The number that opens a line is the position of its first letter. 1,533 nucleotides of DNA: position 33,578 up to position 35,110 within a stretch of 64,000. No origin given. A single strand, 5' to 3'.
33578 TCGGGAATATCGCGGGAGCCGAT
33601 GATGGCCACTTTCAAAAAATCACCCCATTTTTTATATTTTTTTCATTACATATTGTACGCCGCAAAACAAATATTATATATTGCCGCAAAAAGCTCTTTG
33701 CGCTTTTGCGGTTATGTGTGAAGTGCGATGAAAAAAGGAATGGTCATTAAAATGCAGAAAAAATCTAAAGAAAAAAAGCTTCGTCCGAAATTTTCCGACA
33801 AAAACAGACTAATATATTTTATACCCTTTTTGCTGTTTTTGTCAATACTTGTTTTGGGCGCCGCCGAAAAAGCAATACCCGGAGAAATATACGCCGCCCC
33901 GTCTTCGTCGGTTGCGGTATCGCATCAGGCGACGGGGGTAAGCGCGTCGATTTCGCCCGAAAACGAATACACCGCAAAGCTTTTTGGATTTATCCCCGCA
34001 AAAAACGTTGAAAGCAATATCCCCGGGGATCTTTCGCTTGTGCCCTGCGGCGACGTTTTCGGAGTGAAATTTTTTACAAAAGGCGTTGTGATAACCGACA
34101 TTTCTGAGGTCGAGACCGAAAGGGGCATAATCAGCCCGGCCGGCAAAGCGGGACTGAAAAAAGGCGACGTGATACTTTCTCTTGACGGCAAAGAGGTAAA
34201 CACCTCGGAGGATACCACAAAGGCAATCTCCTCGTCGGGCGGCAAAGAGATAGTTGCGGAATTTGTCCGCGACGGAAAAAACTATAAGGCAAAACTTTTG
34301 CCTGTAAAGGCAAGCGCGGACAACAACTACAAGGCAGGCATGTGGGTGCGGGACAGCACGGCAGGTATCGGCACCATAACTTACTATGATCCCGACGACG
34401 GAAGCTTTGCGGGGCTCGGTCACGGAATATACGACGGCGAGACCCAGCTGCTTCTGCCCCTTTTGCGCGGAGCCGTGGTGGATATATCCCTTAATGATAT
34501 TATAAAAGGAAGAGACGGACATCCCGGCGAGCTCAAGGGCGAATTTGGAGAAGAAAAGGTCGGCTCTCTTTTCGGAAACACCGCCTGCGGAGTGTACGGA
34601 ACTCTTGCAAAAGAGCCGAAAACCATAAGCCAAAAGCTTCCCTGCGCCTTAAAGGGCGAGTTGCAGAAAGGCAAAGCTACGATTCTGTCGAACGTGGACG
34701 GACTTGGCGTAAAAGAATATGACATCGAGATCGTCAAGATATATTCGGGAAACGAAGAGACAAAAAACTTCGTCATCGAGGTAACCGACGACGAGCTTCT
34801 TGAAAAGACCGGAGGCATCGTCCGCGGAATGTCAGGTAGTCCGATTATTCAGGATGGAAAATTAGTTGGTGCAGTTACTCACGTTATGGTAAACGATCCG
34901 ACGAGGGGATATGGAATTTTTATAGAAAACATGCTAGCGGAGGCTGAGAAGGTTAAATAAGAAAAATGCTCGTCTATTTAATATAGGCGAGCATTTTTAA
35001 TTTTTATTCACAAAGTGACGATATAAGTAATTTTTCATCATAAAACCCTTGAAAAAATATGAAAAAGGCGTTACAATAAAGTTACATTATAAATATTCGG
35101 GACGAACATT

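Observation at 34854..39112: About 145-nt duplication of the spoIVB 3' end plus terminator brackets a 4.1-kb AT-rich two-gene insertion (att-like architecture, no integrase)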

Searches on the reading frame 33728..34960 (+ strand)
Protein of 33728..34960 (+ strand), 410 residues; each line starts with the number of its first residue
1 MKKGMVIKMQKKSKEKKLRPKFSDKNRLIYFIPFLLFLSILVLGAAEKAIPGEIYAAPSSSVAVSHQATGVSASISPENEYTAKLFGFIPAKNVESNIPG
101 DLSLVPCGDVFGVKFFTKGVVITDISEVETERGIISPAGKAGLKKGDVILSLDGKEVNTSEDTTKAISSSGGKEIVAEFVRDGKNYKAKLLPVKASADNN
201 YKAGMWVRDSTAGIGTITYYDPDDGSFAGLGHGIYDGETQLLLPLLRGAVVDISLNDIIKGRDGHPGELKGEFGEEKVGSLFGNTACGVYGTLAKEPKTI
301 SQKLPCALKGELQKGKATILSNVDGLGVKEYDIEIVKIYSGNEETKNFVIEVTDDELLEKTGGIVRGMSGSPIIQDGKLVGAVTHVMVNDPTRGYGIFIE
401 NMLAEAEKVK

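Call 8: search_protein_families(library=pfam, proteins=[window:33728-34960:+])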
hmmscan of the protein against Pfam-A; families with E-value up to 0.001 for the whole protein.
window:33728-34960:+ (410 aa): 4 families
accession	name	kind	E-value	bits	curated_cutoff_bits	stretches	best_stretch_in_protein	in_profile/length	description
PF05580.18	Peptidase_S55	-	1.4e-80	270.7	25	1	200-403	2-210/210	SpoIVB peptidase S55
PF13180.12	PDZ_2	-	6.4e-09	36.4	27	1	135-189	22-77/80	PDZ domain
PF17820.7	PDZ_6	-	6e-07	29.6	27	1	136-178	9-51/54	PDZ domain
PF00595.29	PDZ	-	0.00055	20.7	23.2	0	131-168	33-68/81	PDZ domain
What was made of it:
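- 33728..34960 (+): spoIVB coding sequence. The likely start is 33752, the form found in public gene calls. Pfam Peptidase_S55, PDZ_2 and PDZ_6 (call 8).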

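Call 9: find_related_loci(query=window:33728-34960:+, collection=genome_contigs, flank=10000)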
Query window:33728-34960:+ (410 aa) in genome_contigs; peptide patterns used: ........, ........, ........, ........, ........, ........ (x = any residue, [..] = any of these).
600 stretches matched a pattern (row limit reached: there are more); 581 encode a relative of the query (tblastn E <= 1e-3); the best 80 are kept; 80 distinct loci.
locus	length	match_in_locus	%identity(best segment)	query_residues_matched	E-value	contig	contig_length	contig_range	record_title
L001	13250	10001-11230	93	1-410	0e+0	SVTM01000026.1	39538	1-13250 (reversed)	MAG: Oscillospiraceae bacterium isolate SIG695 NODE_22183_length_39538_cov_2.247012, whole genome shotgun sequence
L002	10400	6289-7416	53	32-410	5e-123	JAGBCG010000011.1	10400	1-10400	MAG: Clostridia bacterium isolate RGIG8987 Water_deer_Rectum-3__c29955, whole genome shotgun sequence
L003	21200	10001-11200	48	7-404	5e-122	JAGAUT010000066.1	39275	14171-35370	MAG: Clostridia bacterium isolate RGIG8792 Water_deer_Colon.Co__c1048092, whole genome shotgun sequence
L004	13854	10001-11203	50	5-409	2e-119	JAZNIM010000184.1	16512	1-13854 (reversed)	MAG: Eubacteriales bacterium isolate T1900044685_TS20190151.MAGScoT_cleanbin_000017 SGB_1718_k141_2183559, whole genome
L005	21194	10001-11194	49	8-406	4e-114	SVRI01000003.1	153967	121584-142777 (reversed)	MAG: Oscillospiraceae bacterium isolate SIG639 NODE_414_length_153967_cov_3.979745, whole genome shotgun sequence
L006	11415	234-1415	47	27-403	8e-107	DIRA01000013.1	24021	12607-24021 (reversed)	MAG TPA_asm: Clostridiales bacterium UBA5448 UBA5448_contig_498, whole genome shotgun sequence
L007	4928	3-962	54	88-407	8e-107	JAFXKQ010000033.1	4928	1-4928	MAG: Clostridia bacterium isolate RGIG6501 Sheep_Rectum.Co__c695480, whole genome shotgun sequence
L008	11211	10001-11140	46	42-409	6e-104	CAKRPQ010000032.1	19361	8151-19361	MAG: uncultured Eubacteriales bacterium isolate REFINED_METABAT215_TOP10_CONTIGS_1500_ASSEMBLY_K77_MERGED__Hadza_MoBio_h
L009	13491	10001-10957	50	89-407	9e-103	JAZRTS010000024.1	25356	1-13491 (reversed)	MAG: Eubacteriales bacterium isolate T1900045339_YK20190028.MAGScoT_cleanbin_000009 SGB_6645_k141_546844, whole genome s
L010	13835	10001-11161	47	35-410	2e-104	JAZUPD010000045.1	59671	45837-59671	MAG: Eubacteriales bacterium isolate T1900044868_TS20190334.MAGScoT_cleanbin_000031 SGB_3148_k141_837145, whole genome s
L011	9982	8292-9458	47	27-408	5e-102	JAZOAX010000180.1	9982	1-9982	MAG: Acutalibacteraceae bacterium isolate T1900044759_TS20190225.MAGScoT_cleanbin_000073 SGB_2345_k141_3288846, whole ge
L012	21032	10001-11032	48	56-403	2e-101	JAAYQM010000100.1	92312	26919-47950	MAG: Clostridiales bacterium isolate AS22ysBPME_47 214282_AS22, whole genome shotgun sequence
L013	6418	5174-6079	53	102-403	5e-101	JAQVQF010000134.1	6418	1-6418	MAG: Eubacteriales bacterium isolate STF1_220 NODE_45087_length_6418_cov_3.692895_Sandtown_F1, whole genome shotgun sequ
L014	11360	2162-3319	45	25-405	3e-100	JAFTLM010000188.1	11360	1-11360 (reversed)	MAG: Clostridia bacterium isolate RGIG3927 Roe_deer_Cecum-3__c278838, whole genome shotgun sequence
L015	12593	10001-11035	49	71-408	2e-101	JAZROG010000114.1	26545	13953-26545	MAG: Eubacteriales bacterium isolate T1900045394_YK20190084.MAGScoT_cleanbin_000007 SGB_6949_k141_2739105, whole genome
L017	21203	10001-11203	45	2-407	2e-99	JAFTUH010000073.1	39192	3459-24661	MAG: Clostridia bacterium isolate RGIG4156 Roe_deer_Colon-1__c780612, whole genome shotgun sequence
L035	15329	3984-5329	49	86-410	3e-94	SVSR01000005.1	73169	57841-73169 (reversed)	MAG: Oscillospiraceae bacterium isolate SIG674 NODE_8794_length_73169_cov_1.704184, whole genome shotgun sequence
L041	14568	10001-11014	47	68-407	2e-93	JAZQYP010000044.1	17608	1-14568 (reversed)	MAG: Eubacteriales bacterium isolate T1900045160_TC20190154.MAGScoT_cleanbin_000005 SGB_5038_k141_1621856, whole genome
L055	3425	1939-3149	47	89-407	6e-92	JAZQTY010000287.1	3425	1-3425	MAG: Eubacteriales bacterium isolate T1900045184_TC20190180.MAGScoT_cleanbin_000037 SGB_5258_k141_1246625, whole genome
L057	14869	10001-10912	48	104-407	3e-90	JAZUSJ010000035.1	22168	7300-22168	MAG: Eubacteriales bacterium isolate T1900044846_TS20190312.MAGScoT_cleanbin_000018 SGB_2977_k141_134636, whole genome s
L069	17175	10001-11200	40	9-404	1e-88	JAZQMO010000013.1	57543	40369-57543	MAG: Eubacteriales bacterium isolate T1900044606_TS20190072.MAGScoT_cleanbin_000005 SGB_738_k141_554663, whole genome sh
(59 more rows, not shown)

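Call 15: search_protein_families(library=pfam, proteins=[L001:11385-12932:+, L035:5407-6429:-, L035:6438-7394:-, L035:7534-8352:+, L069:11243-12049:-, L069:12167-13459:+, L069:13462-14520:+, L069:14596-15477:+, L069:15495-16853:+, L035:4926-5201:+])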
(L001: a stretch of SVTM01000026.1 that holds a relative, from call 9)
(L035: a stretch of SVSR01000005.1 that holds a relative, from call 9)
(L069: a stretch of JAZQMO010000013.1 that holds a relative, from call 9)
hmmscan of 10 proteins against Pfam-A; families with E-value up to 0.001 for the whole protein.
L001:11385-12932:+ (515 aa): 2 families
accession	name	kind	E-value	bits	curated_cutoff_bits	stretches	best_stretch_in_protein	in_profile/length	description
PF00251.26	Glyco_hydro_32N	-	2.9e-31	109.6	22.1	1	32-359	1-307/307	Glycosyl hydrolases family 32 N-terminal domain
PF08244.19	Glyco_hydro_32C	-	1.4e-21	77.7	21.9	1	380-508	28-158/158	Glycosyl hydrolases family 32 C terminal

L035:5407-6429:- (340 aa): 1 family
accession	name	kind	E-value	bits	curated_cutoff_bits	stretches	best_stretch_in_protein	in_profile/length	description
PF00294.29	PfkB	-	1.5e-25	90.6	25.8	1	15-310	15-288/302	pfkB family carbohydrate kinase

L035:6438-7394:- (318 aa): 1 family
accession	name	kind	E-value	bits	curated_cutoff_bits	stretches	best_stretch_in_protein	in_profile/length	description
PF01081.25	Aldolase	-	4.5e-61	206.2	27.8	1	8-196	6-194/196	KDPG and KHG aldolase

L035:7534-8352:+ (272 aa): 3 families
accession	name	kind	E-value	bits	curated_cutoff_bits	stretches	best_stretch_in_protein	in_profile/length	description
PF12833.13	HTH_18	-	2e-18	66.9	33.6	1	185-262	2-79/80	Helix-turn-helix domain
PF00165.29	HTH_AraC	-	2.1e-14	53.6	26.6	2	180-211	10-41/42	Bacterial regulatory helix-turn-helix proteins, AraC family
PF02311.25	AraC_binding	-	0.00092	19.4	21.1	0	14-73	11-68/135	AraC-like ligand binding domain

L069:11243-12049:- (268 aa): 2 families
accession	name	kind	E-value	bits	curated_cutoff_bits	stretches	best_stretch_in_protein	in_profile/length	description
PF12833.13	HTH_18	-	1.2e-15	58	33.6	1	184-257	1-75/80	Helix-turn-helix domain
PF00165.29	HTH_AraC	-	2.9e-08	34.1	26.6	0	171-210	1-40/42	Bacterial regulatory helix-turn-helix proteins, AraC family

L069:12167-13459:+ (430 aa): 2 families
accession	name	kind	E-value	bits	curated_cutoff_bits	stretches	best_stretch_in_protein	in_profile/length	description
PF00266.25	Aminotran_5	-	1.4e-29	103.7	21.5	1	111-409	84-368/371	Aminotransferase class-V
PF01041.23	DegT_DnrJ_EryC1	-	0.00079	19.2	19.8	0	126-233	71-171/360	DegT/DnrJ/EryC1/StrS aminotransferase family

L069:13462-14520:+ (352 aa): 2 families
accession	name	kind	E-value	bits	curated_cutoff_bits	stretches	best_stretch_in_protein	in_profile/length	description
PF02423.21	OCD_Mu_crystall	-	7.2e-51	173.5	24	1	26-318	19-304/314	Ornithine cyclodeaminase/mu-crystallin family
PF01488.26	Shikimate_DH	-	0.00018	22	24.3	1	128-229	2-98/138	Shikimate / quinate 5-dehydrogenase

L069:14596-15477:+ (293 aa): 3 families
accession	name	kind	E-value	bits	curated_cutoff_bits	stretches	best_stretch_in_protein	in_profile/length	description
PF00753.33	Lactamase_B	-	5e-17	62.9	22.7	1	57-187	8-139/196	Metallo-beta-lactamase superfamily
PF12706.13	Lactamase_B_2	-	8.8e-05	22.6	27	1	87-208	24-147/200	Beta-lactamase superfamily domain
PF19583.5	ODP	-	0.00068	20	27.2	1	57-132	5-80/194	ODP family beta lactamase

L069:15495-16853:+ (452 aa): 1 family
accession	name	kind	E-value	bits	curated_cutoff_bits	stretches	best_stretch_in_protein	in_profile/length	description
PF04734.18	Ceramidase_alk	-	8e-06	25.2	32.1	1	15-155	2-145/509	Neutral/alkaline non-lysosomal ceramidase, N-terminal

L035:4926-5201:+ (91 aa): 0 families

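Call 16: search_protein_families(library=pfam, proteins=[L041:11200-12177:-, L041:12188-13408:-, L041:13205-14011:+, L017:11250-12374:-, L017:12555-13361:-, L057:11045-11473:-, L057:11486-12808:-, L057:13120-14445:-, L017:13663-14637:-, L035:8562-9500:-])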
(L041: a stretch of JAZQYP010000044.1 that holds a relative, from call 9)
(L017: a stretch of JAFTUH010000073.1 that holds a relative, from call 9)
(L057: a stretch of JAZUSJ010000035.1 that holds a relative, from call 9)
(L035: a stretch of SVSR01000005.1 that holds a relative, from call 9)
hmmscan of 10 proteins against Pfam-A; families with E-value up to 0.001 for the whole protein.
L041:11200-12177:- (325 aa): 2 families
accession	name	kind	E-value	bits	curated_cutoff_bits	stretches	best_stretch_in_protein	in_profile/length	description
PF13088.12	BNR_2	-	1.2e-14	54.8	31.4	1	37-296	11-275/277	BNR repeat-like domain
PF15902.12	Sortilin-Vps10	-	0.00028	20.3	33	0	47-172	2-109/446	Sortilin, neurotensin receptor 3,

L041:12188-13408:- (406 aa): 1 family
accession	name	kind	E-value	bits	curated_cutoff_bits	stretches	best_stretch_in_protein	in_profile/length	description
PF00701.28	DHDPS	-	2.3e-68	230.5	22.1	1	117-396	2-284/289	Dihydrodipicolinate synthetase family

L041:13205-14011:+ (268 aa): 2 families
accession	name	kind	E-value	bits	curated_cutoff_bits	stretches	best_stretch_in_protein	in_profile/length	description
PF00165.29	HTH_AraC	-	1.4e-24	86.1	26.6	2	170-210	1-41/42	Bacterial regulatory helix-turn-helix proteins, AraC family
PF12833.13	HTH_18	-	1.4e-21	77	33.6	1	185-262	3-80/80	Helix-turn-helix domain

L017:11250-12374:- (374 aa): 5 families
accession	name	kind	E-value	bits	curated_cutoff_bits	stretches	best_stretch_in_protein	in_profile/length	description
PF01381.28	HTH_3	-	8.3e-12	45.4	23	1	7-61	1-55/55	Helix-turn-helix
PF13560.12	HTH_31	-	3.2e-07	31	27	1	3-60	2-60/64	Helix-turn-helix domain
PF12844.13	HTH_19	-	4.5e-07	30.1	30.2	1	4-62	1-59/64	Helix-turn-helix domain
PF13428.12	TPR_14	-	5.8e-07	30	23.5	0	76-114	4-42/44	Tetratricopeptide repeat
PF07719.23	TPR_2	-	1.2e-05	25.5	27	0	80-105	8-33/34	Tetratricopeptide repeat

L017:12555-13361:- (268 aa): 1 family
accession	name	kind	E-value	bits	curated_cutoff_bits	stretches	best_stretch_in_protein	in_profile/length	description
PF01381.28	HTH_3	-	7.8e-09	35.9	23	1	12-62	4-54/55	Helix-turn-helix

L057:11045-11473:- (142 aa): 1 family
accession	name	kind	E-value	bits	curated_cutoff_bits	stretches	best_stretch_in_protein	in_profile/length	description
PF19451.5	DUF5989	-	0.00076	19.9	27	1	12-42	14-43/49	Family of unknown function (DUF5989)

L057:11486-12808:- (440 aa): 2 families
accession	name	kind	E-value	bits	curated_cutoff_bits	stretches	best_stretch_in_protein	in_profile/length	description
PF13173.12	AAA_14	-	1.2e-29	103.4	27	1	30-174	4-129/129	AAA domain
PF13635.12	DUF4143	-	6.1e-17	62.3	28.1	1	220-379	2-156/160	Domain of unknown function (DUF4143)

L057:13120-14445:- (441 aa): 2 families
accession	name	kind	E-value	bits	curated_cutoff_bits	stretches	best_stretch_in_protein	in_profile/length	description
PF13173.12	AAA_14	-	9e-26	90.8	27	1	32-176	3-128/129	AAA domain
PF13635.12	DUF4143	-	3.4e-14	53.3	28.1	1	223-383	2-157/160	Domain of unknown function (DUF4143)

L017:13663-14637:- (324 aa): 4 families
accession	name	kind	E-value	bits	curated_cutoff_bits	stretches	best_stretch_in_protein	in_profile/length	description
PF12833.13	HTH_18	-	2.1e-25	89.2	33.6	1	242-320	1-79/80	Helix-turn-helix domain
PF00165.29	HTH_AraC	-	1.1e-19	70.5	26.6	2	229-270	1-42/42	Bacterial regulatory helix-turn-helix proteins, AraC family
PF07883.17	Cupin_2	-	1.2e-09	38.2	27.2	1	59-108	11-59/70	Cupin domain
PF02311.25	AraC_binding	-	2.6e-09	37.4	21.1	1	52-127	9-82/135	AraC-like ligand binding domain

L035:8562-9500:- (312 aa): 2 families
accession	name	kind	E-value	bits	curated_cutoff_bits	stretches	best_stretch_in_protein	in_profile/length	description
PF03466.25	LysR_substrate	-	1e-33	117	28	1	88-311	4-206/209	LysR substrate binding domain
PF00126.33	HTH_1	-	2e-16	60.1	26.6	1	7-61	6-60/60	Bacterial regulatory helix-turn-helix protein, lysR family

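Call 20: find_encoding_contigs(protein=window:33728-34960:+, flank=10000, max_places=10)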
Protein window:33728-34960:+ (410 aa): no gene with exactly this product is on record in the collection.
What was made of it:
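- Tried and rejected: Exact look-up of the 410-aa ORF (call 20).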

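Call 21: find_homologous_proteins(query=window:33728-34960:+, max_evalue=1e-100)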
Query window:33728-34960:+ (410 aa): 191 proteins with E <= 1e-100 among 8000 candidates; the best 120 are listed.
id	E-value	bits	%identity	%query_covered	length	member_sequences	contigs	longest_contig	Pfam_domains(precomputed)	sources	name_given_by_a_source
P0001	6.1e-258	873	98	99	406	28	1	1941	PF17820.8,PF13180.13,PF05580.19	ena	-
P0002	8.1e-244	827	94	98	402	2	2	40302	PF17820.8,PF13180.13,PF05580.19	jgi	-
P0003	3.8e-211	719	81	98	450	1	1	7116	PF17820.8,PF13180.13,PF05580.19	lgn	-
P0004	8.0e-204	695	80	97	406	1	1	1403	PF17820.8,PF13180.13,PF05580.19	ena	-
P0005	1.9e-203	694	81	97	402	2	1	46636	PF17820.8,PF00595.30,PF13180.13,PF05580.19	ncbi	-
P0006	2.1e-188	644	97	74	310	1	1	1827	PF17820.8,PF13180.13,PF05580.19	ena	-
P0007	3.4e-185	634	73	98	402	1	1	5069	PF17820.8,PF13180.13,PF05580.19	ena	-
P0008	9.5e-184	629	72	98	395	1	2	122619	PF17820.8,PF00595.30,PF13180.13,PF05580.19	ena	-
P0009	7.6e-182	623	73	97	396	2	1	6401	PF14685.15,PF17820.8,PF00595.30,PF13180.13,PF05580.19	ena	-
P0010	8.8e-179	613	74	91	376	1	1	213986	PF17820.8,PF13180.13,PF05580.19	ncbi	-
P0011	7.6e-175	600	68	99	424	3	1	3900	PF14685.15,PF17820.8,PF00595.30,PF13180.13,PF05580.19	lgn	-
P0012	1.2e-167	576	65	98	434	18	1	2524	PF17820.8,PF13180.13,PF05580.19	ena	-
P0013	1.5e-166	572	66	98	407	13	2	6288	PF14685.15,PF17820.8,PF13180.13,PF05580.19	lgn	-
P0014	2.6e-165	568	66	98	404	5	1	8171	PF17820.8,PF13180.13,PF05580.19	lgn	-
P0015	2.6e-164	565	65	98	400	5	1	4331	PF17820.8,PF13180.13,PF05580.19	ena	-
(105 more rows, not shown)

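Call 23: find_encoding_contigs(protein=P0002, flank=10000, max_places=6)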
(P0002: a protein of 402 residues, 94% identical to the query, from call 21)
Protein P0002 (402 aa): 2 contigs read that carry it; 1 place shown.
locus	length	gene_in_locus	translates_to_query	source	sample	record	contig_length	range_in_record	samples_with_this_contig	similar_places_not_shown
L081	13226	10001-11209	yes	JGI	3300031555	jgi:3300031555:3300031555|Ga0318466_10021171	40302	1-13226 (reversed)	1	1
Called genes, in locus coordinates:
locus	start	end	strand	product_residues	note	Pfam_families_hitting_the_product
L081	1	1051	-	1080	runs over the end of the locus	PF00395:SLH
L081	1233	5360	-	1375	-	PF04997:RNA_pol_Rpb1_1, PF00623:RNA_pol_Rpb1_2, PF04983:RNA_pol_Rpb1_3, PF05000:RNA_pol_Rpb1_4, PF04998:RNA_pol_Rpb1_5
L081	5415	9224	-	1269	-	PF04563:RNA_pol_Rpb2_1, PF04561:RNA_pol_Rpb2_2, PF04565:RNA_pol_Rpb2_3, PF10385:RNA_pol_Rpb2_45, PF00562:RNA_pol_Rpb2_6, PF04560:RNA_pol_Rpb2_7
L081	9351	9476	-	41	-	-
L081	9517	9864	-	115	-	PF02481:DNA_processg_A (weak), PF10686:YAcAr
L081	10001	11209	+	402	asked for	PF13180:PDZ_2, PF17820:PDZ_6 (weak), PF05580:Peptidase_S55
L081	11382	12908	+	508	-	PF00251:Glyco_hydro_32N, PF08244:Glyco_hydro_32C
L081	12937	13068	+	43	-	PF05580:Peptidase_S55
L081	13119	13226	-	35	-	?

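Call 24: find_encoding_contigs(protein=P0001, flank=10000, max_places=10)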
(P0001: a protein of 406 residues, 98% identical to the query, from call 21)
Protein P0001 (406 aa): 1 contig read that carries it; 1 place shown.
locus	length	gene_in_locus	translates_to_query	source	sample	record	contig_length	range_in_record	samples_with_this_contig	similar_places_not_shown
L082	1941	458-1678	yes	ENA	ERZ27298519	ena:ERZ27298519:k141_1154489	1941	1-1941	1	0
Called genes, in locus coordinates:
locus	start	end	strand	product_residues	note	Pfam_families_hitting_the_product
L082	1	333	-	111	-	?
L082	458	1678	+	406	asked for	PF13180:PDZ_2, PF17820:PDZ_6 (weak), PF05580:Peptidase_S55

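Call 25: find_encoding_contigs(protein=P0006, flank=10000, max_places=10)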
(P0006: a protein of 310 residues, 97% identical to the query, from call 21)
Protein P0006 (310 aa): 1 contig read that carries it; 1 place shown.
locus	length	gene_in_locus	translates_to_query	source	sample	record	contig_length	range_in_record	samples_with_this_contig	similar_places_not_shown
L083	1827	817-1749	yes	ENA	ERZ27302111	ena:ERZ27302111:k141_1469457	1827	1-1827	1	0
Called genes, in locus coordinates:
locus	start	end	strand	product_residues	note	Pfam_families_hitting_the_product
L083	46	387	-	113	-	PF02481:DNA_processg_A (faint), PF10686:YAcAr (weak)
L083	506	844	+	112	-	-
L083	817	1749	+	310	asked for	PF13180:PDZ_2 (weak), PF17820:PDZ_6 (faint), PF05580:Peptidase_S55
